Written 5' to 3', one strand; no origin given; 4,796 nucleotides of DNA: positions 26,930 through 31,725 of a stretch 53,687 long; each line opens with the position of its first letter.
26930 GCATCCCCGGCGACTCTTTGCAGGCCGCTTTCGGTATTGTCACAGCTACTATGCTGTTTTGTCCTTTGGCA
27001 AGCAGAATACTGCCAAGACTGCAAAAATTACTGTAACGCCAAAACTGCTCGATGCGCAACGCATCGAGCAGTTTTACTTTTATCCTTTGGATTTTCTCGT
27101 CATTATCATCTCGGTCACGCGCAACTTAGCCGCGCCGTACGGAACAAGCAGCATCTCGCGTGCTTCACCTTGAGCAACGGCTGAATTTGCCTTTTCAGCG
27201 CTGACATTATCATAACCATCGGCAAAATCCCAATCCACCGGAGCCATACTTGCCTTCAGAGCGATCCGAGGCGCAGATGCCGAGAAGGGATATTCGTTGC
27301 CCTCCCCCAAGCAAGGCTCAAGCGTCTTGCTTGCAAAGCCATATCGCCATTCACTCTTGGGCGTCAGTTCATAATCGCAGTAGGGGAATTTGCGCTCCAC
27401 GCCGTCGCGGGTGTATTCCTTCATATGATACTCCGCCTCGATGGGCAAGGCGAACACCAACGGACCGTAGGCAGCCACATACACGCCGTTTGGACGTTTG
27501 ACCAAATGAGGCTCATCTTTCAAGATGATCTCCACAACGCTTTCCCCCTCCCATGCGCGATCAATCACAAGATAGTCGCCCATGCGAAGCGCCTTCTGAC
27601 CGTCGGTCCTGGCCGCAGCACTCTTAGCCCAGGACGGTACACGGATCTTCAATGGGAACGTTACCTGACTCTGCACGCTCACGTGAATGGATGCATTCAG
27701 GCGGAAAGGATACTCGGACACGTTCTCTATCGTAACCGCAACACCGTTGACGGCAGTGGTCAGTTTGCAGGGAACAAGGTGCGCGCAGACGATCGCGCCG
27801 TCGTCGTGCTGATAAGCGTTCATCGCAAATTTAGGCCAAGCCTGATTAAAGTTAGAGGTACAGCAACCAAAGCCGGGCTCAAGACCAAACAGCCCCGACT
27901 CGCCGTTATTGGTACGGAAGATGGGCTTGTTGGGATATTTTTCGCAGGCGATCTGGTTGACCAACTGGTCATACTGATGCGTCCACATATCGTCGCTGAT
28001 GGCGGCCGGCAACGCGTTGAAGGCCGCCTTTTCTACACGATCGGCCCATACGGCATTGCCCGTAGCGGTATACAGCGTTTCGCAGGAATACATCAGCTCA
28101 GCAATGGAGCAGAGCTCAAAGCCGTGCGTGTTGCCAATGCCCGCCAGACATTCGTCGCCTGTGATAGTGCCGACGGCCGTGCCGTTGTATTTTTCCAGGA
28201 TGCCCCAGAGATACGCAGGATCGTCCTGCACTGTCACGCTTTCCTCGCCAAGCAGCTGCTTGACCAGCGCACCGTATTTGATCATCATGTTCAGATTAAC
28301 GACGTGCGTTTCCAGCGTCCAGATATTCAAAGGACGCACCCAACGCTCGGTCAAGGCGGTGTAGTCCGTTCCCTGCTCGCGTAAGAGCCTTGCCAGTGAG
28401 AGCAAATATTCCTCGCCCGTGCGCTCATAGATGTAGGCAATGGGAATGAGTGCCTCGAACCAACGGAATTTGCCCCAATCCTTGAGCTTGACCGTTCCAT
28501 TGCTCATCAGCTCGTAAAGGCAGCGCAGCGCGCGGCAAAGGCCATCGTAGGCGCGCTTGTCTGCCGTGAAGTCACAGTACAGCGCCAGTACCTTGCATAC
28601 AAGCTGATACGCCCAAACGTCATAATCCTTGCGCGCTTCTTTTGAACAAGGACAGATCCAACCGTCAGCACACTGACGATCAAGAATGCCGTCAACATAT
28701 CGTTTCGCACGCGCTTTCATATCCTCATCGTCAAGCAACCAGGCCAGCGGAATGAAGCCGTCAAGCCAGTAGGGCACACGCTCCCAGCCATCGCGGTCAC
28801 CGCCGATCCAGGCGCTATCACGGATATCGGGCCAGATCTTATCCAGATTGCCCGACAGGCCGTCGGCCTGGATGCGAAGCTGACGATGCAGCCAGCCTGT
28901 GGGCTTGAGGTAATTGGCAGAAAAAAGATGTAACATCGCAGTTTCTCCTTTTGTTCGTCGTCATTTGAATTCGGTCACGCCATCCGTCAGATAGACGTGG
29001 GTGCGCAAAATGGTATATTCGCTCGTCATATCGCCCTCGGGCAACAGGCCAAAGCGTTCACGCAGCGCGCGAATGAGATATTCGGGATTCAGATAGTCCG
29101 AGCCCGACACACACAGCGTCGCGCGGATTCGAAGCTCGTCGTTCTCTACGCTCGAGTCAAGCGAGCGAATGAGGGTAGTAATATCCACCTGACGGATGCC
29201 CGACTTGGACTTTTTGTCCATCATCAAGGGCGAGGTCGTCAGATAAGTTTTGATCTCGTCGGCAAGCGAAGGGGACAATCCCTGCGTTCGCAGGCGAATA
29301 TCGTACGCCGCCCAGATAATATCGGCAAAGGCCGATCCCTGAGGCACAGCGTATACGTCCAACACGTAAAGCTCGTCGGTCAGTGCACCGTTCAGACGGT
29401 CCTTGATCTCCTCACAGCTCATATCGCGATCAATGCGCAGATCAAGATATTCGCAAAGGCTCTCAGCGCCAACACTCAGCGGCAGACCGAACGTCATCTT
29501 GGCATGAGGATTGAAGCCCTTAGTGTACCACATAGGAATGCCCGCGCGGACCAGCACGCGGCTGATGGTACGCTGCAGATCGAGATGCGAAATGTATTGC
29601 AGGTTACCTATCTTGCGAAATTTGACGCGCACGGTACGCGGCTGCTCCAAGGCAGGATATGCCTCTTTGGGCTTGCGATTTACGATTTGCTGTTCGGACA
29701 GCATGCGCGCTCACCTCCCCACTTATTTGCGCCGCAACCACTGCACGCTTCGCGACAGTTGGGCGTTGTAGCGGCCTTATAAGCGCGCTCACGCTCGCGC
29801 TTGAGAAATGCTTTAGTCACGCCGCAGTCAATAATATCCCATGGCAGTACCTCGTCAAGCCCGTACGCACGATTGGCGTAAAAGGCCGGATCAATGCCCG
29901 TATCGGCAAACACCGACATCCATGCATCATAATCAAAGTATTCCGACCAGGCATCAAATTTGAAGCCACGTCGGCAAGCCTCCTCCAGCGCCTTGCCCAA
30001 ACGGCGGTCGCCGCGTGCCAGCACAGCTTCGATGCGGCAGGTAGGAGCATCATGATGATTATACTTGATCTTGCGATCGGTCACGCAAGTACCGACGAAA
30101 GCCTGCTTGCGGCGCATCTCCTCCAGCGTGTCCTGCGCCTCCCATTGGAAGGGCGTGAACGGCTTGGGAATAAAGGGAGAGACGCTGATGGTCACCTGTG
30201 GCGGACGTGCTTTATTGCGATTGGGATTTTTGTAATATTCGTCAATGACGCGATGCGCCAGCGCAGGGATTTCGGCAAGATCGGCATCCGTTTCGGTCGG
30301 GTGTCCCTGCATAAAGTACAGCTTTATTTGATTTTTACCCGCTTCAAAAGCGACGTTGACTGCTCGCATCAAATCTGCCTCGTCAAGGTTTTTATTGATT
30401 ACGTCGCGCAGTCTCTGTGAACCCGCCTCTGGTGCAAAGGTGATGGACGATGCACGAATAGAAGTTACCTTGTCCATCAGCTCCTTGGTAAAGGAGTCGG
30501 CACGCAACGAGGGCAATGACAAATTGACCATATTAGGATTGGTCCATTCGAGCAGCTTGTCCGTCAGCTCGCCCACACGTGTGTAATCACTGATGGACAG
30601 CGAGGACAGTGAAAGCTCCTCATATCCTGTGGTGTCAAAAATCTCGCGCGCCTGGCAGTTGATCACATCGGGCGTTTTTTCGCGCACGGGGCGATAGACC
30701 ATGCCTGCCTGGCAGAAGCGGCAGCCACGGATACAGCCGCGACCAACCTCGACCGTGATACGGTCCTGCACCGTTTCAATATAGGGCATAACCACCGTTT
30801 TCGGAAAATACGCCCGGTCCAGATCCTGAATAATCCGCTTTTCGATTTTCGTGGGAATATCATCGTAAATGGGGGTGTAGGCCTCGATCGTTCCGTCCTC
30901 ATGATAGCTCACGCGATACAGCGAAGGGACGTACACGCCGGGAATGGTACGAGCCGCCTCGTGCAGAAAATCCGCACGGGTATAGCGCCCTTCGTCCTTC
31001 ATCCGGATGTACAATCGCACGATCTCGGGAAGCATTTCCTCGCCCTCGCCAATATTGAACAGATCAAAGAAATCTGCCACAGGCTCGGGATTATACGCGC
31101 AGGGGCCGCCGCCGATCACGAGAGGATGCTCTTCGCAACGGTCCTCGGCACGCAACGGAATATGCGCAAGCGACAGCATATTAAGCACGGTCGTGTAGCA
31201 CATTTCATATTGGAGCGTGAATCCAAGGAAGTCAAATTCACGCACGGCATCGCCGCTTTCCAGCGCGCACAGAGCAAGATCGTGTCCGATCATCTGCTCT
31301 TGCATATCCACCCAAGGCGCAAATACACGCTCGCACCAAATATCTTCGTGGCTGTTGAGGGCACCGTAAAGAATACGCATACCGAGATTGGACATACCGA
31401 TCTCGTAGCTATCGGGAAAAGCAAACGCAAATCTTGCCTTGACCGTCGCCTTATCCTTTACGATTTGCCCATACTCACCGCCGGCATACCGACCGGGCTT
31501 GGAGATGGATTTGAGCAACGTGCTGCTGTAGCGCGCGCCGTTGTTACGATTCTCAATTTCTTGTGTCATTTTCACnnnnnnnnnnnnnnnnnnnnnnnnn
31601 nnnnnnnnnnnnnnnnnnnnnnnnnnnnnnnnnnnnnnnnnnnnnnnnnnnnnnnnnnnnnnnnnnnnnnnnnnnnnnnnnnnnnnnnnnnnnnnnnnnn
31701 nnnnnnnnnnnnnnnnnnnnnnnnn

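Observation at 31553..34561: Catalytically degenerate P1B-type ATPase homologue with a roughly 470-aa acidic disordered N-terminus, overlapping the radical-SAM gene start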

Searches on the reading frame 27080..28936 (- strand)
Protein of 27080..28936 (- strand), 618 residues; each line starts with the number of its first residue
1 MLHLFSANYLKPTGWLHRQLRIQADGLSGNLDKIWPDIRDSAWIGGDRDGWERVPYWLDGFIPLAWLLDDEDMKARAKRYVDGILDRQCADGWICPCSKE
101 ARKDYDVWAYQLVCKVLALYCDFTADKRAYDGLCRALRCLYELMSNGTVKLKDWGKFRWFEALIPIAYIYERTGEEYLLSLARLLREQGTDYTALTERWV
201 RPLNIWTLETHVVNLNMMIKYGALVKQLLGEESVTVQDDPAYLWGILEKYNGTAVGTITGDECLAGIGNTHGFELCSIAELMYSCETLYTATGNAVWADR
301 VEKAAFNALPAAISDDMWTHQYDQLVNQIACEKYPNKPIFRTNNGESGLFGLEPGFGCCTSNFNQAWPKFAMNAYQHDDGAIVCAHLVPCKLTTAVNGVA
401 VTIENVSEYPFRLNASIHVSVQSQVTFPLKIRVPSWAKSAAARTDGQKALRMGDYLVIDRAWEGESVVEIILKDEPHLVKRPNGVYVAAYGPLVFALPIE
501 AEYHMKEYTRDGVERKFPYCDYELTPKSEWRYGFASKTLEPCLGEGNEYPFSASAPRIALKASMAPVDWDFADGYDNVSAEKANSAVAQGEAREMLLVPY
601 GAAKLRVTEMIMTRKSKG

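Call 37: search_protein_families(library=pfam, proteins=[window:27080-28936:-], max_evalue=0.00001)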
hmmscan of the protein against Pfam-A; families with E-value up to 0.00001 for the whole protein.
window:27080-28936:- (618 aa): 2 families
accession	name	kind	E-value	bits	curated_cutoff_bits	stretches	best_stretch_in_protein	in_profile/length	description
PF20736.2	Glyco_hydro127M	-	1.8e-12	47.6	24.2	1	384-472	4-93/95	Beta-L-arabinofuranosidase, GH127 middle domain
PF07944.18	Beta-AFase-like_GH127_cat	-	8.2e-11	42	24.9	1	56-371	62-375/376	Beta-L-arabinofuranosidase, GH127 catalytic domain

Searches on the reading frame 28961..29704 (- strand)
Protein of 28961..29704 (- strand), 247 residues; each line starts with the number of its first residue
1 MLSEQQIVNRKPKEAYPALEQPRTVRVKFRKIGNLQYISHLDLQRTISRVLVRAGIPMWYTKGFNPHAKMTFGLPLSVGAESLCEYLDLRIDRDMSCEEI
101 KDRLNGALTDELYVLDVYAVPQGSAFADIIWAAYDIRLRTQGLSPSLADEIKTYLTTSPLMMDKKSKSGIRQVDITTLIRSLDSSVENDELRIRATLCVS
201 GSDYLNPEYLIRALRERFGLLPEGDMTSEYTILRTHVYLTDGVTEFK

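Call 3: search_protein_families(library=pfam, proteins=[window:28961-29704:-], max_evalue=1)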
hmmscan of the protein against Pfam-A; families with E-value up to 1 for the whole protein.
window:28961-29704:- (247 aa): 1 family
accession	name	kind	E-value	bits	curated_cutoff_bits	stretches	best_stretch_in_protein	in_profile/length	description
PF10105.14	DUF2344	-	7.5e-50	169.7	23.8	1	25-206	2-175/176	Uncharacterized protein conserved in bacteria (DUF2344)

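Call 4: search_protein_families(library=ncbifam, proteins=[window:28961-29704:-], max_evalue=1)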
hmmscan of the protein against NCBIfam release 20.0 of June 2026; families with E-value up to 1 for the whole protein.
window:28961-29704:- (247 aa): 1 family
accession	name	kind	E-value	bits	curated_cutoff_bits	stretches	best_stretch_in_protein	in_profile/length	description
TIGR03936.1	sam_1_link_chp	equivalog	3e-51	174.1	71.9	1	25-220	2-191/209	TIGR03936 family radical SAM-associated protein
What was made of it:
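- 28961..29704 (-): TIGR03936 / DUF2344 radical-SAM-associated gene, overlapping the radical SAM gene. Fused to it in some relatives. Calls 3, 4.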

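Call 71: search_protein_families(library=padloc, proteins=[window:28961-29704:-], max_evalue=0.01)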
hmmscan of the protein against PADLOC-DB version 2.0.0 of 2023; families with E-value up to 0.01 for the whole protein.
window:28961-29704:- (247 aa): 0 families
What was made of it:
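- Tried and rejected: PADLOC gave no defence-system match for X, the radical SAM protein or DUF2344 (call 71).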

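Call 81: search_solved_structures(query=window:28961-29704:-, max_evalue=1)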
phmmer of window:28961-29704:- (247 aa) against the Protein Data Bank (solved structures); distinct sequences matched with E-value up to 1: 1.
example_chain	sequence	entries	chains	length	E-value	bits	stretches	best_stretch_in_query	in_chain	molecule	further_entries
2obl_A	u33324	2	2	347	0.26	14.2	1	124-227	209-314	EscN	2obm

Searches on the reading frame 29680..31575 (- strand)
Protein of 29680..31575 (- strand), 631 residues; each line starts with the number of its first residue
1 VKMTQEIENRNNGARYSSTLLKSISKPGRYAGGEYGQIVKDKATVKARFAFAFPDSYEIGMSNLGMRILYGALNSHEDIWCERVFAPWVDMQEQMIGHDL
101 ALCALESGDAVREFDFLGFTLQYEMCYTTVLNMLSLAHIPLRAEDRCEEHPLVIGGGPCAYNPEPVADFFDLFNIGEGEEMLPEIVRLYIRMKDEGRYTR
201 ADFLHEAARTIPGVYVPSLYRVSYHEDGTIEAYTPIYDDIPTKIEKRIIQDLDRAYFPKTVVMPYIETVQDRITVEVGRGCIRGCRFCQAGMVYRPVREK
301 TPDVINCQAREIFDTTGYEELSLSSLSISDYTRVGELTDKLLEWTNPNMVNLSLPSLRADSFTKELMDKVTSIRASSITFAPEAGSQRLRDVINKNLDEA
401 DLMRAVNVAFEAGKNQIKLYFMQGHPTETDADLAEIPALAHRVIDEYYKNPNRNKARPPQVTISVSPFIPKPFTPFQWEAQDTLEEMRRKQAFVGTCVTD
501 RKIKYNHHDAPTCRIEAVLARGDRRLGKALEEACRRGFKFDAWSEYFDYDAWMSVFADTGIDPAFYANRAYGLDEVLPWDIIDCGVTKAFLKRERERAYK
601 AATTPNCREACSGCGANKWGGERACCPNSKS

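Call 3: search_protein_families(library=pfam, proteins=[window:29680-31575:-], max_evalue=1)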
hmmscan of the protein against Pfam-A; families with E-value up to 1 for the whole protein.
window:29680-31575:- (631 aa): 3 families
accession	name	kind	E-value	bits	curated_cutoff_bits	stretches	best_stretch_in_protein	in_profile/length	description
PF19864.5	Radical_SAM_N2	-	2.4e-63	212.6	29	1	65-217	1-151/151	Radical SAM proteins, N-terminal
PF04055.27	Radical_SAM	-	5e-16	59.7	29.5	1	275-436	1-162/166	Radical SAM superfamily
PF02310.24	B12-binding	-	0.19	12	32.1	0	113-185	51-120/121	B12 binding domain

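Call 4: search_protein_families(library=ncbifam, proteins=[window:29680-31575:-], max_evalue=1)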
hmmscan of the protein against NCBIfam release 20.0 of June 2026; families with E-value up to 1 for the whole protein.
window:29680-31575:- (631 aa): 12 families
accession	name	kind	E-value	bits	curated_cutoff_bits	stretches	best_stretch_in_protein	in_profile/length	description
TIGR03960.1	rSAM_fuse_unch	hypoth_equivalog_domain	5.5e-272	903.6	462.3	1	20-622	3-603/605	TIGR03960 family B12-binding radical SAM protein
TIGR04014.1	B12_SAM_MJ_0865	equivalog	2.4e-14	53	360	1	273-440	161-333/434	methyl-coenzyme M reductase glutamine C-methyltransferase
TIGR04013.1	B12_SAM_MJ_1487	hypoth_equivalog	4.6e-12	45.5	251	2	263-488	142-365/382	TIGR04013 family B12-binding domain/radical SAM domain-containing protein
NF050148.1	rSAM_ApyD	equivalog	3.3e-11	42.3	750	1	205-436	133-359/645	RiPP biosynthesis radical SAM protein ApyD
TIGR01579.1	MiaB-like-C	equivalog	2.6e-07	30.3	357.05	1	260-435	123-310/416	tRNA (N(6)-L-threonylcarbamoyladenosine(37)-C(2))-methylthiotransferase MtaB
TIGR04190.1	B12_SAM_Ta0216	equivalog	7.3e-07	28.1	500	1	263-452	209-403/554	TIGR04190 family B12-binding domain/radical SAM domain protein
TIGR00089.1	TIGR00089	subfamily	0.00014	20.8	251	1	264-437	131-312/429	MiaB/RimO family radical SAM methylthiotransferase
TIGR04385.1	B12_rSAM_cofa1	equivalog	0.0013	18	450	1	269-445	192-366/438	B12 lower ligand biosynthesis radical SAM protein BzaD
TIGR03904.1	SAM_YgiQ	equivalog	0.013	14.1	462.35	0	262-289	286-311/558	YgiQ family radical SAM protein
TIGR03994.1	rSAM_HemZ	equivalog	0.034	13.3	321.4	1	355-434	178-257/401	coproporphyrinogen dehydrogenase HemZ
NF038361.1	rSAM_Sden_1168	equivalog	0.15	10.6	575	1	269-386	279-394/560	Sden_1168 family B12-binding radical SAM P-methyltransferase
NF033869.1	viru_reg_Rsp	equivalog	0.21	10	400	1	224-263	637-675/701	AraC family transcriptional regulator Rsp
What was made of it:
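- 29680..31575 (-): TIGR03960 B12-binding-type radical SAM gene (start at GTG 31575 or ATG 31569), overlapping the end of X by 23 or 17 nt. TIGR03960 at 904 bits (call 4).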

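Call 71: search_protein_families(library=padloc, proteins=[window:29680-31575:-], max_evalue=0.01)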
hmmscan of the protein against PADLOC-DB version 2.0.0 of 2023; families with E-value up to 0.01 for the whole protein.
window:29680-31575:- (631 aa): 0 families

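Call 80: search_solved_structures(query=window:29680-31569:-, max_evalue=0.001)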
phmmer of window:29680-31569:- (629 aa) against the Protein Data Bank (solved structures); distinct sequences matched with E-value up to 0.001: 1.
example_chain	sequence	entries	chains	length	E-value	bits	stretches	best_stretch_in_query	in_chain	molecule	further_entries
9ccb_A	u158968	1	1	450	2.1e-10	42.9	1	271-446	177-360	Radical SAM core domain-containing protein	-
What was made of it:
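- Tried and rejected: PDB relatives of the operon partners were uninformative: a generic radical SAM core (9ccb) only, and nothing for DUF2344 (calls 80, 81).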
